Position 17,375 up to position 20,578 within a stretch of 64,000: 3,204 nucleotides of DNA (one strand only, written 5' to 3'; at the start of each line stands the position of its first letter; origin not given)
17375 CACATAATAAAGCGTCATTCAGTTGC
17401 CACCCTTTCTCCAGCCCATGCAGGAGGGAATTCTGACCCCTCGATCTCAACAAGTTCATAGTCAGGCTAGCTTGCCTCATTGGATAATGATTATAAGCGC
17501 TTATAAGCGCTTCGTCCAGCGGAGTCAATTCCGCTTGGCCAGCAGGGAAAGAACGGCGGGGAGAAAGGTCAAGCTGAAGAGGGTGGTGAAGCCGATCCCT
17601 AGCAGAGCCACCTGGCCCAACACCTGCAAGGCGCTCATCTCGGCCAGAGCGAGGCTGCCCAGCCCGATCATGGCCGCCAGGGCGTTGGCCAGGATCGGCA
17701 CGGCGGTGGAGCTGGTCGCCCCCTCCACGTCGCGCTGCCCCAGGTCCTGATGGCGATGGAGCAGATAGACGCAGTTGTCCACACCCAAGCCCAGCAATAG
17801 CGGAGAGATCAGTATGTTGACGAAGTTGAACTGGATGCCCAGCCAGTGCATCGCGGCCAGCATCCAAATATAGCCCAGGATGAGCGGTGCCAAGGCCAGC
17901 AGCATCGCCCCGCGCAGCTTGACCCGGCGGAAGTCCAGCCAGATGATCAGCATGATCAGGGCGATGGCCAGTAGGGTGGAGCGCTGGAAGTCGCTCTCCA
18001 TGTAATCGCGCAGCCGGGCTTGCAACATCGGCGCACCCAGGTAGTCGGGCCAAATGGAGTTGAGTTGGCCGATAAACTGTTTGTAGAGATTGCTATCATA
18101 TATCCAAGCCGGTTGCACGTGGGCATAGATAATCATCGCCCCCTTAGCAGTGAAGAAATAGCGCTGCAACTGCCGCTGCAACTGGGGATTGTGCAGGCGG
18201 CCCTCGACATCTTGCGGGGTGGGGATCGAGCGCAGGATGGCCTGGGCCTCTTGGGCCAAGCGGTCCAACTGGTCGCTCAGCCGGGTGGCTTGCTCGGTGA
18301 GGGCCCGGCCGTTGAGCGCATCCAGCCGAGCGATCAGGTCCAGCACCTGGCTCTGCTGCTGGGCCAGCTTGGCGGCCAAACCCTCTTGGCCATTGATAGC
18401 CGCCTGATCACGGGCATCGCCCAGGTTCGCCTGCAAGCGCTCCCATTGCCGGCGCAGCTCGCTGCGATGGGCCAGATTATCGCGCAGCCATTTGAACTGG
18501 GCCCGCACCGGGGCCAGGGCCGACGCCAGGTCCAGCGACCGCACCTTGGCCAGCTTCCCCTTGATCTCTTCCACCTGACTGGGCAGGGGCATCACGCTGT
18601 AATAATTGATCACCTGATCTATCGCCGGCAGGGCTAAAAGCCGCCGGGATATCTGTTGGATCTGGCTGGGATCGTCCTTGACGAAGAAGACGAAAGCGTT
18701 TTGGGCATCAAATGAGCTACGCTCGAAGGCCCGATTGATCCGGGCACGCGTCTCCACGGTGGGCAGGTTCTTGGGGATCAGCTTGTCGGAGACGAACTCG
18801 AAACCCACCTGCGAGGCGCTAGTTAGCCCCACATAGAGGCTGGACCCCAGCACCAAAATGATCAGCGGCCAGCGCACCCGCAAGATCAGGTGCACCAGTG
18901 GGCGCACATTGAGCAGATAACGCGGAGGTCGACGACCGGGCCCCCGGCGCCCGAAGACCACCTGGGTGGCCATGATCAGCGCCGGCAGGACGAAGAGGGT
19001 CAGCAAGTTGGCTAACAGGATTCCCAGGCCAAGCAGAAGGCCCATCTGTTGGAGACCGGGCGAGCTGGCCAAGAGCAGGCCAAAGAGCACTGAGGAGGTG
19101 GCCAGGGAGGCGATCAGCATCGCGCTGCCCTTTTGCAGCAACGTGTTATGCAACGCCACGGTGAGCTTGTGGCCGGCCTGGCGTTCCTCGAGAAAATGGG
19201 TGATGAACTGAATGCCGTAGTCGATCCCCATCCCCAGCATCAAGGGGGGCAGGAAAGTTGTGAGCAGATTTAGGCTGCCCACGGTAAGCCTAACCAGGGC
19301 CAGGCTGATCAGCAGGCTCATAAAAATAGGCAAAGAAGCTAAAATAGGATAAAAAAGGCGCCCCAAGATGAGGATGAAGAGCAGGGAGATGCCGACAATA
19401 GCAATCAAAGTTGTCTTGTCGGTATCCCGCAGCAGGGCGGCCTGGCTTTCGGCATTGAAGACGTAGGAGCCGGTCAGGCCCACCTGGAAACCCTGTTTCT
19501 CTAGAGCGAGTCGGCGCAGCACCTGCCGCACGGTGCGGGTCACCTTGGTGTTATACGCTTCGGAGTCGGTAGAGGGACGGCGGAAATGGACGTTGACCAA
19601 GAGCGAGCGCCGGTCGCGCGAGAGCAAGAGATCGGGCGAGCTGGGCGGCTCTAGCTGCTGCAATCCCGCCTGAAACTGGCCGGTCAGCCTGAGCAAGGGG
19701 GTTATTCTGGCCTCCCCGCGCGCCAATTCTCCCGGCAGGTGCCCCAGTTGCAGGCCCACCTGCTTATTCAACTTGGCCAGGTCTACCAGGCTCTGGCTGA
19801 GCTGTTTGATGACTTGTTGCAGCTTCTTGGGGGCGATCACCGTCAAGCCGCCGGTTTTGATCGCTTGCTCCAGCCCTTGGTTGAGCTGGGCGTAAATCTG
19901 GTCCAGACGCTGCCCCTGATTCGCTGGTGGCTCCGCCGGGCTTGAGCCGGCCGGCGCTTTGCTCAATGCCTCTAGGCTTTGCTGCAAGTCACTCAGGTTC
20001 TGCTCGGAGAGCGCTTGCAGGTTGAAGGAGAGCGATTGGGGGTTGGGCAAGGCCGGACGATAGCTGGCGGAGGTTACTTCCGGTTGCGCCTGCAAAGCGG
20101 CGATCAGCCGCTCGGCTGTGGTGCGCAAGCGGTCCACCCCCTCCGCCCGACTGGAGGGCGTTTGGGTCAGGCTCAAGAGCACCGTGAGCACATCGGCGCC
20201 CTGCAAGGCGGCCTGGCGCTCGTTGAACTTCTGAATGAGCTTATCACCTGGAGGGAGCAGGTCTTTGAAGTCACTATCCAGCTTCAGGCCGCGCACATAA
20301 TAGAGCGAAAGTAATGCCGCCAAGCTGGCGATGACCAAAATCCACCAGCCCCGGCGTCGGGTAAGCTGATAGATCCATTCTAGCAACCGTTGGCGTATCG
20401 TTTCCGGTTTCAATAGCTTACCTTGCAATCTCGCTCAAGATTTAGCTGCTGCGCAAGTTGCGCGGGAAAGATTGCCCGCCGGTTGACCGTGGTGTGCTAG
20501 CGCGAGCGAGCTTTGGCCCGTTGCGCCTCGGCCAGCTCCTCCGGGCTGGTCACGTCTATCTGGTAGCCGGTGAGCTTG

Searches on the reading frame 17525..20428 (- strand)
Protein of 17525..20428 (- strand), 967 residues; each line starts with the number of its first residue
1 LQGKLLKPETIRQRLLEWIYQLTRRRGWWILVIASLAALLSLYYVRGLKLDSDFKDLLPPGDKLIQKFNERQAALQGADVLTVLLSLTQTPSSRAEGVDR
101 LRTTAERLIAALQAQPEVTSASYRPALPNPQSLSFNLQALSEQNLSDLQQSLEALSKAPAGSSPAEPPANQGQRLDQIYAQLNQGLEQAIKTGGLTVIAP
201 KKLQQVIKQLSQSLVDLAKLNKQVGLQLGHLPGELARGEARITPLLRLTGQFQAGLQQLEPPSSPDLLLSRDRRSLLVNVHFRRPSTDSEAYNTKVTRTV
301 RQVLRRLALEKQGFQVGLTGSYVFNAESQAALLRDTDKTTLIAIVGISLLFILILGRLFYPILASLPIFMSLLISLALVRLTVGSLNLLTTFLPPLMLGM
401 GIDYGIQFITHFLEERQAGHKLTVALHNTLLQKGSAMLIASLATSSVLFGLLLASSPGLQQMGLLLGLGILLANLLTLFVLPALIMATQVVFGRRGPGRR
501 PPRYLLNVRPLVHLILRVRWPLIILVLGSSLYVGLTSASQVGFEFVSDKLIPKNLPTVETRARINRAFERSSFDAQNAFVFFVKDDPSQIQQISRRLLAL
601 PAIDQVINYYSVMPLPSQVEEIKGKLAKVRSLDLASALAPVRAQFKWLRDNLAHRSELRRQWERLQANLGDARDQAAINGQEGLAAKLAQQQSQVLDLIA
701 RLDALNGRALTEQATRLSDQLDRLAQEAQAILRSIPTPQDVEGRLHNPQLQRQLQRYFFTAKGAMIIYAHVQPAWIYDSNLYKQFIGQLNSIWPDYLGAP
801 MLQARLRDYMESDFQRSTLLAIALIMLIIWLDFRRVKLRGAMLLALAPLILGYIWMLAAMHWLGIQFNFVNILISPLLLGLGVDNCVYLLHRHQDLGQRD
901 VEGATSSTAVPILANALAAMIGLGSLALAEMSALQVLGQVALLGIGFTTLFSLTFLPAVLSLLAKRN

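Call 32: search_protein_families(library=pfam, proteins=[window:17525-20428:-], max_evalue=0.001)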
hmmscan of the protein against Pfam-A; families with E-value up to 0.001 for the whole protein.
window:17525-20428:- (967 aa): 3 families
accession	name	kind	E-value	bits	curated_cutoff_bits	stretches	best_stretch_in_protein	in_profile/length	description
PF03176.21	MMPL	-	6.6e-38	130.9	20.5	2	259-505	71-314/333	MMPL family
PF12349.14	Sterol-sensing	-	2.2e-08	34.5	22.3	1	844-966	11-139/153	Sterol-sensing domain of SREBP cleavage-activation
PF02460.24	Patched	-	2.1e-05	24.8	23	1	831-961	21-155/156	Patched SSD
